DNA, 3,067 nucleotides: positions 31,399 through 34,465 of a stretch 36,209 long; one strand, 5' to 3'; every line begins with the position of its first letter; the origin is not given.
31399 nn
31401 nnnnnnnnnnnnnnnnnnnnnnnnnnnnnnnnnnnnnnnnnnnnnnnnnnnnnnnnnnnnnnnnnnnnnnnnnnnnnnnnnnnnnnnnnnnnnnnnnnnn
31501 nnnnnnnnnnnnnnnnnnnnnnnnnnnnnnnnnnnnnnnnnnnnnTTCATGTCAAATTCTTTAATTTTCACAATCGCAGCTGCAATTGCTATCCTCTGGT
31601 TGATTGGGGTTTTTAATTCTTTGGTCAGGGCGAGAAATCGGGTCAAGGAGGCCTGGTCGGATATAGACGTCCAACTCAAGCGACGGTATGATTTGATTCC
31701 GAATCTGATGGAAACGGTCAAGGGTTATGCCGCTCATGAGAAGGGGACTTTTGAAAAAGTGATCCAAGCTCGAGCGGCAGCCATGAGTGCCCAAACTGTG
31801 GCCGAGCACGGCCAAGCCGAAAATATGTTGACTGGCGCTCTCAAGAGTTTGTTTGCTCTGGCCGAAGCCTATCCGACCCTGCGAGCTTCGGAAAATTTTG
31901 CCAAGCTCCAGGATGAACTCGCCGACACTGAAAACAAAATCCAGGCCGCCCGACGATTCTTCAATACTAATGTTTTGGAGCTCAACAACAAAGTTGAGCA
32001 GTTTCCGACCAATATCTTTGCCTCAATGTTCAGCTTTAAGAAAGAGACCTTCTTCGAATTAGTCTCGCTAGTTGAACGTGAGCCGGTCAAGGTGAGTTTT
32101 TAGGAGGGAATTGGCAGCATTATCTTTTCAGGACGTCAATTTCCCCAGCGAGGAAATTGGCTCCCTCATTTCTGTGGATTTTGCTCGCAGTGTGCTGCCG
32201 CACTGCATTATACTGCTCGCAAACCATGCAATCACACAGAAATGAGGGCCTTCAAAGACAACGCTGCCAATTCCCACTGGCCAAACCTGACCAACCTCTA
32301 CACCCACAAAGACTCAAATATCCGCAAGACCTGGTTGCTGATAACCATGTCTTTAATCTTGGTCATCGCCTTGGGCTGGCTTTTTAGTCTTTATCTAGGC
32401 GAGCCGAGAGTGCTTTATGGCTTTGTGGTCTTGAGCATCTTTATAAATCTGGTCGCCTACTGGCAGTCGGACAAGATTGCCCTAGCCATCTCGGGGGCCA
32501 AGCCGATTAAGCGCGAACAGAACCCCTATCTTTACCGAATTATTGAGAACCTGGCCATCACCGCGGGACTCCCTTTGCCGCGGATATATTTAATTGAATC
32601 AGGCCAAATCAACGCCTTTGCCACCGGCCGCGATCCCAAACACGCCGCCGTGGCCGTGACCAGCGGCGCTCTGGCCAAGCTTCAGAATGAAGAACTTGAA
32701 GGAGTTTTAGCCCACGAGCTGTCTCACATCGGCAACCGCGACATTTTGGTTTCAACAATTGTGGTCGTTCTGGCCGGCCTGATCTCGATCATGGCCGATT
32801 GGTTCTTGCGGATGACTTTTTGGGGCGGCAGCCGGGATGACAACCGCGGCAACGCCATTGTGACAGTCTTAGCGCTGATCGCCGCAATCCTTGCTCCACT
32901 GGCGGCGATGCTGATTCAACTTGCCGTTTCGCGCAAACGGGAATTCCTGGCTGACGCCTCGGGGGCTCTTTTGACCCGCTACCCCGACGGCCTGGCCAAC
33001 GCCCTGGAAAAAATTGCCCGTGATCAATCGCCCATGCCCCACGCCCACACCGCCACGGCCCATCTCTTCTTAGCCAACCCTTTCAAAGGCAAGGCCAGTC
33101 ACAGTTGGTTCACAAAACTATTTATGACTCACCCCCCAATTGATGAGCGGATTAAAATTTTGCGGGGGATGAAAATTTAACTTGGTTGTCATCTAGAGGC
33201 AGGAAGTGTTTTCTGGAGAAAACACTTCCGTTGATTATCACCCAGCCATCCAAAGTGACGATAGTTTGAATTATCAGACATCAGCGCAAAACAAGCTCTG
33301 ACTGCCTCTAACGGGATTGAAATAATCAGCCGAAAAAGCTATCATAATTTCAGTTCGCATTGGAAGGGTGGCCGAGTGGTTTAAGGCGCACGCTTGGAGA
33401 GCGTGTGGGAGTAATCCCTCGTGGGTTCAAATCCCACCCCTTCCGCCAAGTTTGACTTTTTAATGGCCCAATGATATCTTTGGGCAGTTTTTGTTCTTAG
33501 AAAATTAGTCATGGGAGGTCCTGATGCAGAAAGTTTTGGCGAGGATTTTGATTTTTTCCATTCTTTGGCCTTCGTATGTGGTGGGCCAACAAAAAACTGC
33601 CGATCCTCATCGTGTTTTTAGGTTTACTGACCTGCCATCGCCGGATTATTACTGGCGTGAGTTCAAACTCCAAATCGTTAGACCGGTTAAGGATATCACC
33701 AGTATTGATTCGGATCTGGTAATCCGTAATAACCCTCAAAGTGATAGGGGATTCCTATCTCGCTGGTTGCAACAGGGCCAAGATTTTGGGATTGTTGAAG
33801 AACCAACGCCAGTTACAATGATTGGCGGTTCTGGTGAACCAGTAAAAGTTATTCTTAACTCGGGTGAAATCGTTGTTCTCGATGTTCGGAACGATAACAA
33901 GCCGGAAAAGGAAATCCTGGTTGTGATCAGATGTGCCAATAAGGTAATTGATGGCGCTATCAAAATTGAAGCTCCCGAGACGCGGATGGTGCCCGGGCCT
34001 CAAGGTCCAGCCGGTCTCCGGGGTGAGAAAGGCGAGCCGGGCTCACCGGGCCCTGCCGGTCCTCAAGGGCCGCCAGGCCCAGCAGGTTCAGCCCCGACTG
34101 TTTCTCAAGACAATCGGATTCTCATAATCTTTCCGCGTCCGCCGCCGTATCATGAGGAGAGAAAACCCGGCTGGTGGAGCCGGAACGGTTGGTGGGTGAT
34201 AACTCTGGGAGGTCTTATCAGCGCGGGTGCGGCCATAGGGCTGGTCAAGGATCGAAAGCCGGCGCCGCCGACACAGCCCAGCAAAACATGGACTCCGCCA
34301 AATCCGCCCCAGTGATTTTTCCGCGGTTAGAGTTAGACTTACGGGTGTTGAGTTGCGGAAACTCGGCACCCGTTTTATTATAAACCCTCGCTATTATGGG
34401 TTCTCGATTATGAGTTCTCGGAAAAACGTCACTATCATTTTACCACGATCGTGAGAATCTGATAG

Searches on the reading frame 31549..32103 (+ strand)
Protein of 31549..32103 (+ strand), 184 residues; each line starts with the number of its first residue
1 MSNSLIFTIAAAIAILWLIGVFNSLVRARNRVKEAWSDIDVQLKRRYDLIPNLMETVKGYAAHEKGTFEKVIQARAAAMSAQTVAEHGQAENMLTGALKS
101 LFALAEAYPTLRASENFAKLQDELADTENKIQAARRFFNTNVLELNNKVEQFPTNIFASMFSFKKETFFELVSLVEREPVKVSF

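Call 46: search_protein_families(library=pfam, proteins=[window:31549-32103:+], max_evalue=0.001)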
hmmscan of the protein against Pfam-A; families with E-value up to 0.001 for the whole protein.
window:31549-32103:+ (184 aa): 1 family
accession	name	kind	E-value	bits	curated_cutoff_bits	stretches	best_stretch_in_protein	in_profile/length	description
PF04011.17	LemA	-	2e-60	203.4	26.2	1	35-184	1-149/149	LemA family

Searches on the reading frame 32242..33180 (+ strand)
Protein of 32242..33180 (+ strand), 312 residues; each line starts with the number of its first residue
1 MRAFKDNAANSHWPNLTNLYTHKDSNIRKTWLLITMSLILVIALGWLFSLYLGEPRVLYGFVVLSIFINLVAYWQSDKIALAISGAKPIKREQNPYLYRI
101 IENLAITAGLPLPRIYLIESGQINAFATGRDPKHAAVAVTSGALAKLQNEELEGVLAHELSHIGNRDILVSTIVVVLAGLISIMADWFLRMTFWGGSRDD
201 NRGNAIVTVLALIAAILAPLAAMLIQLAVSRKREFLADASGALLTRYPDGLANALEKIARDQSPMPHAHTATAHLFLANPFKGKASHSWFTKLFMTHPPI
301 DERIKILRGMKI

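Call 46: search_protein_families(library=pfam, proteins=[window:32242-33180:+], max_evalue=0.001)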
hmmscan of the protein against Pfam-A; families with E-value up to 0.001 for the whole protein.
window:32242-33180:+ (312 aa): 2 families
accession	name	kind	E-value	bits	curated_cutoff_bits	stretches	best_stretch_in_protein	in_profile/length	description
PF01435.24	Peptidase_M48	-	3.4e-34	118.7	20.3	1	93-310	3-185/186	Peptidase family M48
PF05569.17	Peptidase_M56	-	0.00015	21.5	31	1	143-178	184-219/296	BlaR1 peptidase M56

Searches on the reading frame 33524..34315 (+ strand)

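Call 46: search_protein_families(library=pfam, proteins=[window:33524-34315:+], max_evalue=0.001)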
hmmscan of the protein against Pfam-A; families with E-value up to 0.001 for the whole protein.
window:33524-34315:+ (263 aa): 1 family
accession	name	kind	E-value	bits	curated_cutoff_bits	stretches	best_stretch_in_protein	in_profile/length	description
PF01391.23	Collagen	-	3.1e-06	27.3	27.2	1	158-188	13-43/60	Collagen triple helix repeat (20 copies)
